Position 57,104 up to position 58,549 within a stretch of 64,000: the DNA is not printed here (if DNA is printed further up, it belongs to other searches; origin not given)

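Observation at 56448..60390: DUF692 (MbnB/TglH-like) protein translationally coupled to a glycosyltransferase, methyltransferase and sugar aminotransferase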

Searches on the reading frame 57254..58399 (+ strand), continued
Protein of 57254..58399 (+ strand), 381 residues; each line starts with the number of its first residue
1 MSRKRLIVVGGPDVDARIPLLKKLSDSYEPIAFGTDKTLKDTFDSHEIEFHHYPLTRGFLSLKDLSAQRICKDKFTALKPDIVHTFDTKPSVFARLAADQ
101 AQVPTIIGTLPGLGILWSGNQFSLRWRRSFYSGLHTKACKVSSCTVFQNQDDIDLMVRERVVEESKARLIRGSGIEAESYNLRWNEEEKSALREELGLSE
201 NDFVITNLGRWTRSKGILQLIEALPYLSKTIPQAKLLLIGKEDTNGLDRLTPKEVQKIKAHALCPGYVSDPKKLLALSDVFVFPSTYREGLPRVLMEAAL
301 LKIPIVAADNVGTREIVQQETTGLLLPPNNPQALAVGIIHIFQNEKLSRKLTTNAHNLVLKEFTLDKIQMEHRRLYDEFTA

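Call 74: find_homologous_proteins(query=window:57254-58396:+, max_evalue=1e-30)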
Query window:57254-58396:+ (381 aa): 221 proteins with E <= 1e-30 among 7921 candidates; the best 120 are listed.
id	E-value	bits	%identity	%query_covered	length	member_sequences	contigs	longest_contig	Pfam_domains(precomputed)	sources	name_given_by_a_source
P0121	6.2e-252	853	100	100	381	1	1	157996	PF00534.27,PF13477.13,PF13692.13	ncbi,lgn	-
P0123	5.4e-106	373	50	99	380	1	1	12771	PF00534.27,PF13477.13,PF13579.13,PF13524.13,PF13439.13,PF20706.4,PF13692.13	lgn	-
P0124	6.1e-80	287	39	98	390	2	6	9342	PF00534.27,PF13477.13,PF13579.13,PF13439.13,PF13692.13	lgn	-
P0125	9.1e-79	283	39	99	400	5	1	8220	PF00534.27,PF13477.13,PF13579.13,PF13439.13,PF13692.13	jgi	-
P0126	1.7e-78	282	37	99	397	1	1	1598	PF00534.27,PF13477.13,PF13579.13,PF13439.13,PF13692.13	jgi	jgi:glycosyltransferase involved in cell wall biosynthesis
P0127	2.2e-78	282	40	98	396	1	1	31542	PF00534.27,PF13477.13,PF13579.13,PF13439.13,PF13692.13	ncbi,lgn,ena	-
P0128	3.8e-78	281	40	98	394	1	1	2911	PF00534.27,PF13477.13,PF13579.13,PF13524.13,PF13439.13,PF13692.13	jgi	jgi:glycosyltransferase involved in cell wall biosynthesis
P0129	8.0e-78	280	40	99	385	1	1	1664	PF00534.27,PF13477.13,PF13579.13,PF13439.13,PF20706.4,PF13692.13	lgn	-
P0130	2.0e-77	279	37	99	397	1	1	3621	PF00534.27,PF13477.13,PF13579.13,PF13524.13,PF13439.13,PF13692.13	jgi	jgi:N,N'-diacetylbacillosaminyl-diphospho-undecaprenol alpha-1,3-N-acetylgalactosaminyltransferase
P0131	2.8e-77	278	39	98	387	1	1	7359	PF00534.27,PF13579.13,PF13439.13,PF13692.13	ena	-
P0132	3.1e-77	278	41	99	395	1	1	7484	PF00534.27,PF13477.13,PF13579.13,PF13439.13,PF13692.13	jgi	jgi:glycosyltransferase involved in cell wall biosynthesis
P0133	3.8e-77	278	39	100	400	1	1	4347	PF00534.27,PF13477.13,PF13579.13,PF13524.13,PF13439.13,PF13692.13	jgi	jgi:glycosyltransferase involved in cell wall biosynthesis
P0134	7.4e-77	277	41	98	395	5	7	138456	PF00534.27,PF13477.13,PF13579.13,PF13439.13,PF20706.4,PF13692.13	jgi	jgi:glycosyltransferase involved in cell wall biosynthesis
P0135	1.1e-76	276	39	99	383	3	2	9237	PF00534.27,PF13477.13,PF13579.13,PF13439.13,PF13692.13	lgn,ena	-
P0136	1.3e-76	276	39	99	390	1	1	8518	PF00534.27,PF13477.13,PF13579.13,PF13439.13,PF13692.13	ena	-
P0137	1.3e-76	276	39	98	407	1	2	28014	PF00534.27,PF13477.13,PF13579.13,PF13524.13,PF13439.13,PF13692.13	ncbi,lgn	-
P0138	1.6e-76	276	41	99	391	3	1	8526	PF00534.27,PF13477.13,PF13579.13,PF13524.13,PF13439.13,PF20706.4,PF13692.13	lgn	-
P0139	3.9e-76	275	40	100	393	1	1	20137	PF00534.27,PF13477.13,PF13579.13,PF13524.13,PF13439.13,PF20706.4,PF13692.13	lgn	-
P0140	5.4e-76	274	38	100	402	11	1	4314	PF00534.27,PF13477.13,PF13579.13,PF13439.13,PF13692.13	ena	-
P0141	6.8e-76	274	37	99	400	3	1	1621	PF00534.27,PF13477.13,PF13579.13,PF13524.13,PF13439.13,PF13692.13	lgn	-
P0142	8.7e-76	273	38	99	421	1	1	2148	PF00534.27,PF13477.13,PF13579.13,PF13524.13,PF13439.13,PF13692.13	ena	-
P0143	1.4e-75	273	40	99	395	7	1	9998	PF00534.27,PF13477.13,PF13579.13,PF13439.13,PF20706.4,PF13692.13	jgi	jgi:glycosyltransferase involved in cell wall biosynthesis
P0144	2.5e-75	272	41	98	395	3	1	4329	PF00534.27,PF13477.13,PF13579.13,PF13439.13,PF13692.13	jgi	jgi:glycosyltransferase involved in cell wall biosynthesis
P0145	3.9e-75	271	39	99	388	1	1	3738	PF00534.27,PF13477.13,PF13579.13,PF13524.13,PF13439.13,PF13692.13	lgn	-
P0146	7.4e-75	270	38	99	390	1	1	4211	PF00534.27,PF13477.13,PF13439.13,PF13692.13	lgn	-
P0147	8.0e-75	270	38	98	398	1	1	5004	PF00534.27,PF13477.13,PF13579.13,PF13524.13,PF13439.13,PF13692.13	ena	-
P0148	8.8e-75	270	41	100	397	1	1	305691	PF00534.27,PF13477.13,PF13579.13,PF13524.13,PF13439.13,PF13692.13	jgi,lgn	-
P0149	9.8e-75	270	37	99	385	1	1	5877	PF00534.27,PF13477.13,PF13579.13,PF13524.13,PF13439.13,PF13692.13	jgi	jgi:glycosyltransferase involved in cell wall biosynthesis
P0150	1.3e-74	270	38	100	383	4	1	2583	PF00534.27,PF13477.13,PF13579.13,PF13524.13,PF13439.13,PF13692.13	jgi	jgi:glycosyltransferase involved in cell wall biosynthesis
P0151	1.6e-74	269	37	99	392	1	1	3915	PF00534.27,PF13477.13,PF13579.13,PF13439.13,PF13692.13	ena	-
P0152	2.5e-74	269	37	99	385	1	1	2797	PF00534.27,PF13477.13,PF13579.13,PF13524.13,PF13439.13,PF13692.13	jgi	jgi:N,N'-diacetylbacillosaminyl-diphospho-undecaprenol alpha-1,3-N-acetylgalactosaminyltransferase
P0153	4.4e-74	268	39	99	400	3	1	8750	PF00534.27,PF13477.13,PF13579.13,PF13524.13,PF13439.13,PF13692.13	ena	-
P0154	4.8e-74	268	39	98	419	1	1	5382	PF00534.27,PF13477.13,PF13579.13,PF13439.13,PF13692.13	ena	-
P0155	4.8e-74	268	38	99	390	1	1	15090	PF00534.27,PF13477.13,PF13579.13,PF13439.13,PF13692.13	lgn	-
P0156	5.1e-74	268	39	96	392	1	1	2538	PF00534.27,PF13477.13,PF13579.13,PF13524.13,PF13439.13,PF13692.13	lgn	-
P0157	1.0e-73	267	38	98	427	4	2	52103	PF00534.27,PF13477.13,PF13579.13,PF13439.13,PF13692.13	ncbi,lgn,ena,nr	ncbi:MAG: hypothetical protein DMG06_05525 [Acidobacteria bacterium]|nr:MAG: hypothetical protein DM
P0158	1.2e-73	266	37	100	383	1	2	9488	PF00534.27,PF13477.13,PF13579.13,PF13439.13,PF13692.13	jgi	jgi:glycosyltransferase involved in cell wall biosynthesis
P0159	1.5e-73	266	38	98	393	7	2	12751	PF00534.27,PF13477.13,PF13579.13,PF13524.13,PF13439.13,PF13692.13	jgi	jgi:glycosyltransferase involved in cell wall biosynthesis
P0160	1.7e-73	266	40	98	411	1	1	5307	PF00534.27,PF13477.13,PF13579.13,PF13524.13,PF13439.13,PF20706.4,PF13692.13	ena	-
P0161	1.7e-73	266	39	96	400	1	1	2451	PF00534.27,PF13477.13,PF13579.13,PF13524.13,PF13439.13,PF20706.4,PF13692.13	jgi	jgi:glycosyltransferase involved in cell wall biosynthesis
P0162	1.9e-73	266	38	100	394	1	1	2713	PF00534.27,PF13477.13,PF13579.13,PF13524.13,PF13439.13,PF13692.13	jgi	jgi:glycosyltransferase involved in cell wall biosynthesis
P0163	2.1e-73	265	39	98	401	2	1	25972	PF00534.27,PF13477.13,PF13579.13,PF13439.13,PF13692.13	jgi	-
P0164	2.7e-73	265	38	97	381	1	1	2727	PF00534.27,PF13477.13,PF13579.13,PF13439.13,PF13692.13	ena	-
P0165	3.1e-73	265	38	99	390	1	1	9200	PF00534.27,PF13477.13,PF13579.13,PF13439.13,PF13692.13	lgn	-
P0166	3.4e-73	265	37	99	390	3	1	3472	PF00534.27,PF13477.13,PF13579.13,PF13439.13,PF13692.13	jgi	-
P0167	3.5e-73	265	40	97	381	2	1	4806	PF00534.27,PF13477.13,PF13579.13,PF13439.13,PF13692.13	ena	-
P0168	3.8e-73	265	37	99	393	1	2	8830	PF00534.27,PF13477.13,PF13579.13,PF13439.13,PF13692.13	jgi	jgi:glycosyltransferase involved in cell wall biosynthesis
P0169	5.7e-73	264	39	98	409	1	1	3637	PF00534.27,PF13477.13,PF13579.13,PF13439.13,PF20706.4,PF13692.13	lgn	-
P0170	9.1e-73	263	41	98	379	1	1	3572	PF00534.27,PF13477.13,PF13579.13,PF13439.13,PF13692.13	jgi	jgi:glycosyltransferase involved in cell wall biosynthesis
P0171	1.2e-72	263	39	99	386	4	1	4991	PF00534.27,PF13477.13,PF13579.13,PF13524.13,PF13439.13,PF13692.13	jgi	jgi:glycosyltransferase involved in cell wall biosynthesis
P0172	1.6e-72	263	36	99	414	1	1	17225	PF00534.27,PF13477.13,PF13579.13,PF13439.13,PF13692.13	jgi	jgi:glycosyltransferase involved in cell wall biosynthesis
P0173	1.9e-72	262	37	99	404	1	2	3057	PF00534.27,PF13477.13,PF13579.13,PF13439.13,PF13692.13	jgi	jgi:glycosyltransferase involved in cell wall biosynthesis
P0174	2.2e-72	262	36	98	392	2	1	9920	PF00534.27,PF13477.13,PF13579.13,PF13439.13,PF13692.13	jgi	jgi:glycosyltransferase involved in cell wall biosynthesis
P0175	2.4e-72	262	38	99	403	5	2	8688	PF00534.27,PF13477.13,PF13579.13,PF13524.13,PF13439.13,PF20706.4,PF13692.13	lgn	-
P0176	2.9e-72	262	38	97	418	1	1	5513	PF00534.27,PF13477.13,PF13579.13,PF13439.13,PF13692.13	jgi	jgi:glycosyltransferase involved in cell wall biosynthesis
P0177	3.1e-72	262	39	99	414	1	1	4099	PF00534.27,PF13477.13,PF13579.13,PF13524.13,PF13439.13,PF13692.13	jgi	jgi:glycosyltransferase involved in cell wall biosynthesis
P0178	3.5e-72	261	36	100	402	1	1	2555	PF00534.27,PF13477.13,PF13579.13,PF13439.13,PF20706.4,PF13692.13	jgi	jgi:glycosyltransferase involved in cell wall biosynthesis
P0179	3.8e-72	261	38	100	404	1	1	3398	PF00534.27,PF13477.13,PF13579.13,PF13524.13,PF13439.13,PF13692.13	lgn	-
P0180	4.7e-72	261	39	97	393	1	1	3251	PF00534.27,PF13477.13,PF13579.13,PF13439.13,PF13692.13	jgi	jgi:glycosyltransferase involved in cell wall biosynthesis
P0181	5.1e-72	261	38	98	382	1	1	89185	PF00534.27,PF13477.13,PF13579.13,PF13692.13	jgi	jgi:glycosyltransferase involved in cell wall biosynthesis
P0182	5.3e-72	261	38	98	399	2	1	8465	PF00534.27,PF13477.13,PF13439.13,PF13692.13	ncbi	-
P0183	5.5e-72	261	39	99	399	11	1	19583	PF00534.27,PF13477.13,PF13579.13,PF13524.13,PF13439.13,PF13692.13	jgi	jgi:glycosyltransferase involved in cell wall biosynthesis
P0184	6.3e-72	261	40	98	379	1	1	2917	PF00534.27,PF13477.13,PF13579.13,PF13439.13,PF13692.13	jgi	jgi:glycosyltransferase involved in cell wall biosynthesis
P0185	6.6e-72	261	37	99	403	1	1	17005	PF00534.27,PF13477.13,PF13579.13,PF13439.13,PF13692.13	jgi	jgi:glycosyltransferase involved in cell wall biosynthesis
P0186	1.3e-71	260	37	99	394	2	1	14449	PF00534.27,PF13477.13,PF13579.13,PF13524.13,PF13439.13,PF13692.13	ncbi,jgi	jgi:glycosyltransferase involved in cell wall biosynthesis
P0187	1.3e-71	260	37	98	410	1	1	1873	PF00534.27,PF13477.13,PF13579.13,PF13439.13,PF13692.13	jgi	jgi:glycosyltransferase involved in cell wall biosynthesis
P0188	1.4e-71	259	37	99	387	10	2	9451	PF00534.27,PF13477.13,PF13579.13,PF13439.13,PF13692.13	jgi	jgi:glycosyltransferase involved in cell wall biosynthesis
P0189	1.7e-71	259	36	98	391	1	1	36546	PF00534.27,PF13477.13,PF13579.13,PF13439.13,PF13692.13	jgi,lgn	jgi:glycosyltransferase involved in cell wall biosynthesis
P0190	1.8e-71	259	38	98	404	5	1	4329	PF00534.27,PF13477.13,PF13579.13,PF13439.13,PF13692.13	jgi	jgi:glycosyltransferase involved in cell wall biosynthesis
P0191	1.8e-71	259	38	98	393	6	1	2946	PF00534.27,PF13477.13,PF13579.13,PF13524.13,PF13439.13,PF13692.13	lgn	-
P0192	1.9e-71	259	39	98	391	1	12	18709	PF00534.27,PF13477.13,PF13439.13,PF13692.13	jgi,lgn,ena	-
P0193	1.9e-71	259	40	98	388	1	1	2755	PF00534.27,PF13477.13,PF13579.13,PF13439.13,PF13692.13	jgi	jgi:glycosyltransferase involved in cell wall biosynthesis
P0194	2.0e-71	259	37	99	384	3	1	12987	PF00534.27,PF13477.13,PF13579.13,PF13524.13,PF13439.13,PF13692.13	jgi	-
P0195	3.3e-71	258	38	100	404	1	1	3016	PF00534.27,PF13477.13,PF13579.13,PF13439.13,PF13692.13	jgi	jgi:glycosyltransferase involved in cell wall biosynthesis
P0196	4.0e-71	258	36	100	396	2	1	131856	PF00534.27,PF13477.13,PF13579.13,PF13439.13,PF13692.13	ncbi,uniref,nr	ncbi:glycosyltransferase family 4 protein [Tolypothrix sp. FACHB-123]|uniref:glycosyltransferase fam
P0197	4.9e-71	258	38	99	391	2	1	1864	PF00534.27,PF13477.13,PF13579.13,PF13439.13,PF13692.13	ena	-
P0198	5.7e-71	257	36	99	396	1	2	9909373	PF00534.27,PF13477.13,PF13579.13,PF13439.13,PF13692.13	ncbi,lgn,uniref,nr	ncbi:group 1 glycosyl transferase [Calothrix sp. NIES-2100]|uniref:glycosyltransferase family 4 prot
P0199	7.8e-71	257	38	98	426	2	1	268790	PF00534.27,PF13477.13,PF13579.13,PF13524.13,PF13439.13,PF13692.13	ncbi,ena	-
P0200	1.1e-70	257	36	99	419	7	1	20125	PF00534.27,PF13477.13,PF13579.13,PF13439.13,PF13692.13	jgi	jgi:glycosyltransferase involved in cell wall biosynthesis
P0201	1.3e-70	256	37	99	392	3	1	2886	PF00534.27,PF13477.13,PF13579.13,PF13439.13,PF13692.13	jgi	jgi:glycosyltransferase involved in cell wall biosynthesis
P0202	1.3e-70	256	37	100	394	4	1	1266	PF00534.27,PF13477.13,PF13579.13,PF13524.13,PF13439.13,PF13692.13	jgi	-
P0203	2.0e-70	256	38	98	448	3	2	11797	PF00534.27,PF13477.13,PF13579.13,PF13524.13,PF13439.13,PF13692.13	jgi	jgi:glycosyltransferase involved in cell wall biosynthesis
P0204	2.8e-70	255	36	97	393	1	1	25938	PF00534.27,PF13477.13,PF13579.13,PF13439.13,PF20706.4,PF13692.13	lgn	-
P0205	3.0e-70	255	37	98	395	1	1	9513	PF00534.27,PF13477.13,PF13579.13,PF13524.13,PF13439.13,PF13692.13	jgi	jgi:glycosyltransferase involved in cell wall biosynthesis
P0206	3.4e-70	255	36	99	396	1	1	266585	PF00534.27,PF13477.13,PF13579.13,PF13439.13,PF13692.13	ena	-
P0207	3.6e-70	255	36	99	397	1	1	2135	PF00534.27,PF13477.13,PF13579.13,PF13439.13,PF13692.13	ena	-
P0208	3.6e-70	255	39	99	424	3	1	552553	PF00534.27,PF13477.13,PF13579.13,PF13439.13,PF13692.13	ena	-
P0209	3.6e-70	255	36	99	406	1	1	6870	PF00534.27,PF13477.13,PF13579.13,PF13439.13,PF13692.13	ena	-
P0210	3.7e-70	255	37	98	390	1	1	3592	PF00534.27,PF13477.13,PF13579.13,PF13439.13,PF13692.13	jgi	jgi:glycosyltransferase involved in cell wall biosynthesis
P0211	4.0e-70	255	37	100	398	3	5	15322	PF00534.27,PF13477.13,PF13579.13,PF13439.13,PF13692.13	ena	-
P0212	4.6e-70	255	38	99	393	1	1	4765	PF00534.27,PF13477.13,PF13579.13,PF13439.13,PF20706.4,PF13692.13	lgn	-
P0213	5.7e-70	254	37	98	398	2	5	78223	PF00534.27,PF13477.13,PF13579.13,PF13439.13,PF20706.4,PF13692.13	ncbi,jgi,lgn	jgi:glycosyltransferase involved in cell wall biosynthesis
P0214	6.8e-70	254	38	99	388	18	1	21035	PF00534.27,PF13477.13,PF13579.13,PF13439.13,PF13692.13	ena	-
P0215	6.8e-70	254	37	99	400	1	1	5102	PF00534.27,PF13477.13,PF13579.13,PF13439.13,PF20706.4,PF13692.13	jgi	jgi:glycosyltransferase involved in cell wall biosynthesis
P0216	7.6e-70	254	36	99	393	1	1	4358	PF00534.27,PF13477.13,PF13579.13,PF13439.13,PF13692.13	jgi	jgi:glycosyltransferase involved in cell wall biosynthesis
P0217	7.7e-70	254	37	98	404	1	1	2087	PF00534.27,PF13477.13,PF13579.13,PF13439.13,PF13692.13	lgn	-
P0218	1.3e-69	253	35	99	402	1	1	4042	PF00534.27,PF13477.13,PF13579.13,PF13439.13,PF20706.4,PF13692.13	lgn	-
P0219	1.3e-69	253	39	99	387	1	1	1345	PF00534.27,PF13477.13,PF13579.13,PF13439.13,PF20706.4,PF13692.13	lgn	-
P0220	1.4e-69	253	38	100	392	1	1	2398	PF00534.27,PF13477.13,PF13579.13,PF13439.13,PF20706.4,PF13692.13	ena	-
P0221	1.4e-69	253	36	99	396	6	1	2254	PF00534.27,PF13477.13,PF13579.13,PF13524.13,PF13439.13,PF13692.13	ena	-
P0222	1.6e-69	253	36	99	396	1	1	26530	PF00534.27,PF13579.13,PF13439.13,PF13692.13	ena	-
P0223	2.7e-69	252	36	96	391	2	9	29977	PF00534.27,PF13477.13,PF13439.13,PF13692.13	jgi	-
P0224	5.5e-69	251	37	95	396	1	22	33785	PF00534.27,PF13477.13,PF13579.13,PF13524.13,PF13439.13,PF13692.13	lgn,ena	-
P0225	6.5e-69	251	37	98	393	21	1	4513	PF00534.27,PF13477.13,PF13579.13,PF13439.13,PF13692.13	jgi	jgi:glycosyltransferase involved in cell wall biosynthesis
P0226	6.5e-69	251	38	100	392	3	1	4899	PF00534.27,PF13477.13,PF13579.13,PF13524.13,PF13439.13,PF13692.13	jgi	jgi:glycosyltransferase involved in cell wall biosynthesis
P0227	7.1e-69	251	37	97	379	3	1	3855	PF00534.27,PF13477.13,PF13579.13,PF13439.13,PF13692.13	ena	-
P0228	9.3e-69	250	37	97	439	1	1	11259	PF00534.27,PF13477.13,PF13579.13,PF13524.13,PF13439.13,PF20706.4,PF13692.13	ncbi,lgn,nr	ncbi:MAG: glycosyltransferase family 4 protein [Chloroflexota bacterium]|nr:glycosyltransferase fami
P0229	9.6e-69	250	38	99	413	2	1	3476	PF00534.27,PF13477.13,PF13579.13,PF13524.13,PF13439.13,PF20706.4,PF13692.13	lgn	-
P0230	1.0e-68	250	36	99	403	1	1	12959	PF00534.27,PF13477.13,PF13579.13,PF13439.13,PF13692.13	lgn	-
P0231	1.1e-68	250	37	99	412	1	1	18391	PF00534.27,PF13579.13,PF13439.13,PF13692.13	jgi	jgi:glycosyltransferase involved in cell wall biosynthesis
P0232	1.1e-68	250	38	100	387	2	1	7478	PF00534.27,PF13477.13,PF13579.13,PF13524.13,PF13439.13,PF20706.4,PF13692.13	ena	-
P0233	1.2e-68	250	39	98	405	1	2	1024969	PF00534.27,PF13477.13,PF13579.13,PF13524.13,PF13439.13,PF13692.13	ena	-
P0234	1.6e-68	249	37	100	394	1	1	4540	PF00534.27,PF13477.13,PF13579.13,PF13524.13,PF13439.13,PF20706.4,PF13692.13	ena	-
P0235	7.5e-68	247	36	99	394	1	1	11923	PF00534.27,PF13477.13,PF13579.13,PF13524.13,PF13439.13,PF13692.13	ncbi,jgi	-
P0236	9.1e-68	247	36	98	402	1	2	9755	PF00534.27,PF13477.13,PF13579.13,PF13439.13,PF13692.13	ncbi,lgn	-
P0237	9.1e-68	247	36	100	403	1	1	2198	PF00534.27,PF13579.13,PF13439.13,PF13692.13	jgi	jgi:glycosyltransferase involved in cell wall biosynthesis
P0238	1.0e-67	247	35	99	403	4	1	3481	PF00534.27,PF13477.13,PF13579.13,PF13524.13,PF13439.13,PF13692.13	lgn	-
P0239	1.0e-67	247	38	95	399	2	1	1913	PF00534.27,PF13477.13,PF13579.13,PF13439.13,PF13692.13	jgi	jgi:glycosyltransferase involved in cell wall biosynthesis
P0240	1.3e-67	246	36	99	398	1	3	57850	PF00534.27,PF13477.13,PF13579.13,PF13524.13,PF13439.13,PF13692.13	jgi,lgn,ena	-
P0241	1.5e-67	246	38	93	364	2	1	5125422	PF00534.27,PF13477.13,PF13579.13,PF13439.13,PF13692.13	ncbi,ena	-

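Call 75: find_encoding_contigs(protein=P0127, flank=8000, max_places=1)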
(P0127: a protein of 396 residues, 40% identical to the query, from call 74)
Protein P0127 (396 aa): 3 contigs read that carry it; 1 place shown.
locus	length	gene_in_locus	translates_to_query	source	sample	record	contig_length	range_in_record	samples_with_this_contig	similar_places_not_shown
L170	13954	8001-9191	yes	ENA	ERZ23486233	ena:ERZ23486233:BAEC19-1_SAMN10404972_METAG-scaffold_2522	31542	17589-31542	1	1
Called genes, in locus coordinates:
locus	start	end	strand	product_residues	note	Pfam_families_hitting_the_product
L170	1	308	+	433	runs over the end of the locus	PF13439:Glyco_transf_4, PF13579:Glyco_trans_4_4 (weak), PF20706:GT4-conflict (weak), PF00534:Glycos_transf_1, PF13692:Glyco_trans_1_4, PF13524:Glyco_trans_1_2 (weak)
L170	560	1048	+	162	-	PF13469:Sulfotransfer_3 (weak), PF00685:Sulfotransfer_1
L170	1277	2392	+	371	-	PF13439:Glyco_transf_4, PF13579:Glyco_trans_4_4, PF20706:GT4-conflict (weak), PF00534:Glycos_transf_1, PF13692:Glyco_trans_1_4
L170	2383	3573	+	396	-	PF04932:Wzy_C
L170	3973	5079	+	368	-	PF13439:Glyco_transf_4, PF00534:Glycos_transf_1, PF13692:Glyco_trans_1_4, PF13524:Glyco_trans_1_2 (weak)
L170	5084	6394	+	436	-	PF04230:PS_pyruv_trans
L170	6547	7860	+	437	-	PF04422:FrhB_FdhB_N, PF04432:FrhB_FdhB_C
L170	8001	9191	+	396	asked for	PF13477:Glyco_trans_4_2 (weak), PF13439:Glyco_transf_4, PF13579:Glyco_trans_4_4, PF00534:Glycos_transf_1, PF13692:Glyco_trans_1_4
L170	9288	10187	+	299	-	PF01522:Polysacc_deac_1, PF11959:DUF3473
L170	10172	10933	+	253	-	PF00551:Formyl_trans_N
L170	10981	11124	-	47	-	-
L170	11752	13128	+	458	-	PF02397:Bac_transf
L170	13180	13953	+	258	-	?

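Call 76: find_encoding_contigs(protein=P0124, flank=8000, max_places=1)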
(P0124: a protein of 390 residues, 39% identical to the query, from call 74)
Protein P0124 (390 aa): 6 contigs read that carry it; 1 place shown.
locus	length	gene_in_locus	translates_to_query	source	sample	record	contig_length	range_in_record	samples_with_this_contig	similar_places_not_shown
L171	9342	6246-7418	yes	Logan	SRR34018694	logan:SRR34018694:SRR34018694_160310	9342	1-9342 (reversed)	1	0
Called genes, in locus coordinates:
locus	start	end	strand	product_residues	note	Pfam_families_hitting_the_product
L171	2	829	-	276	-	?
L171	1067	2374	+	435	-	PF04932:Wzy_C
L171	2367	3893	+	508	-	PF01943:Polysacc_synt, PF13440:Polysacc_synt_3, PF01554:MatE (weak)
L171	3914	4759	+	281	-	-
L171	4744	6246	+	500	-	-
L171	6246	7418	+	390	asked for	PF13477:Glyco_trans_4_2, PF13579:Glyco_trans_4_4, PF13439:Glyco_transf_4, PF00534:Glycos_transf_1, PF13692:Glyco_trans_1_4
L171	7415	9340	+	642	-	?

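Call 88: search_protein_families(library=padloc, proteins=[window:57254-58396:+], max_evalue=0.001)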
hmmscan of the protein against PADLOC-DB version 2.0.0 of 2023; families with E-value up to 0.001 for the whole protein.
window:57254-58396:+ (381 aa): 0 families
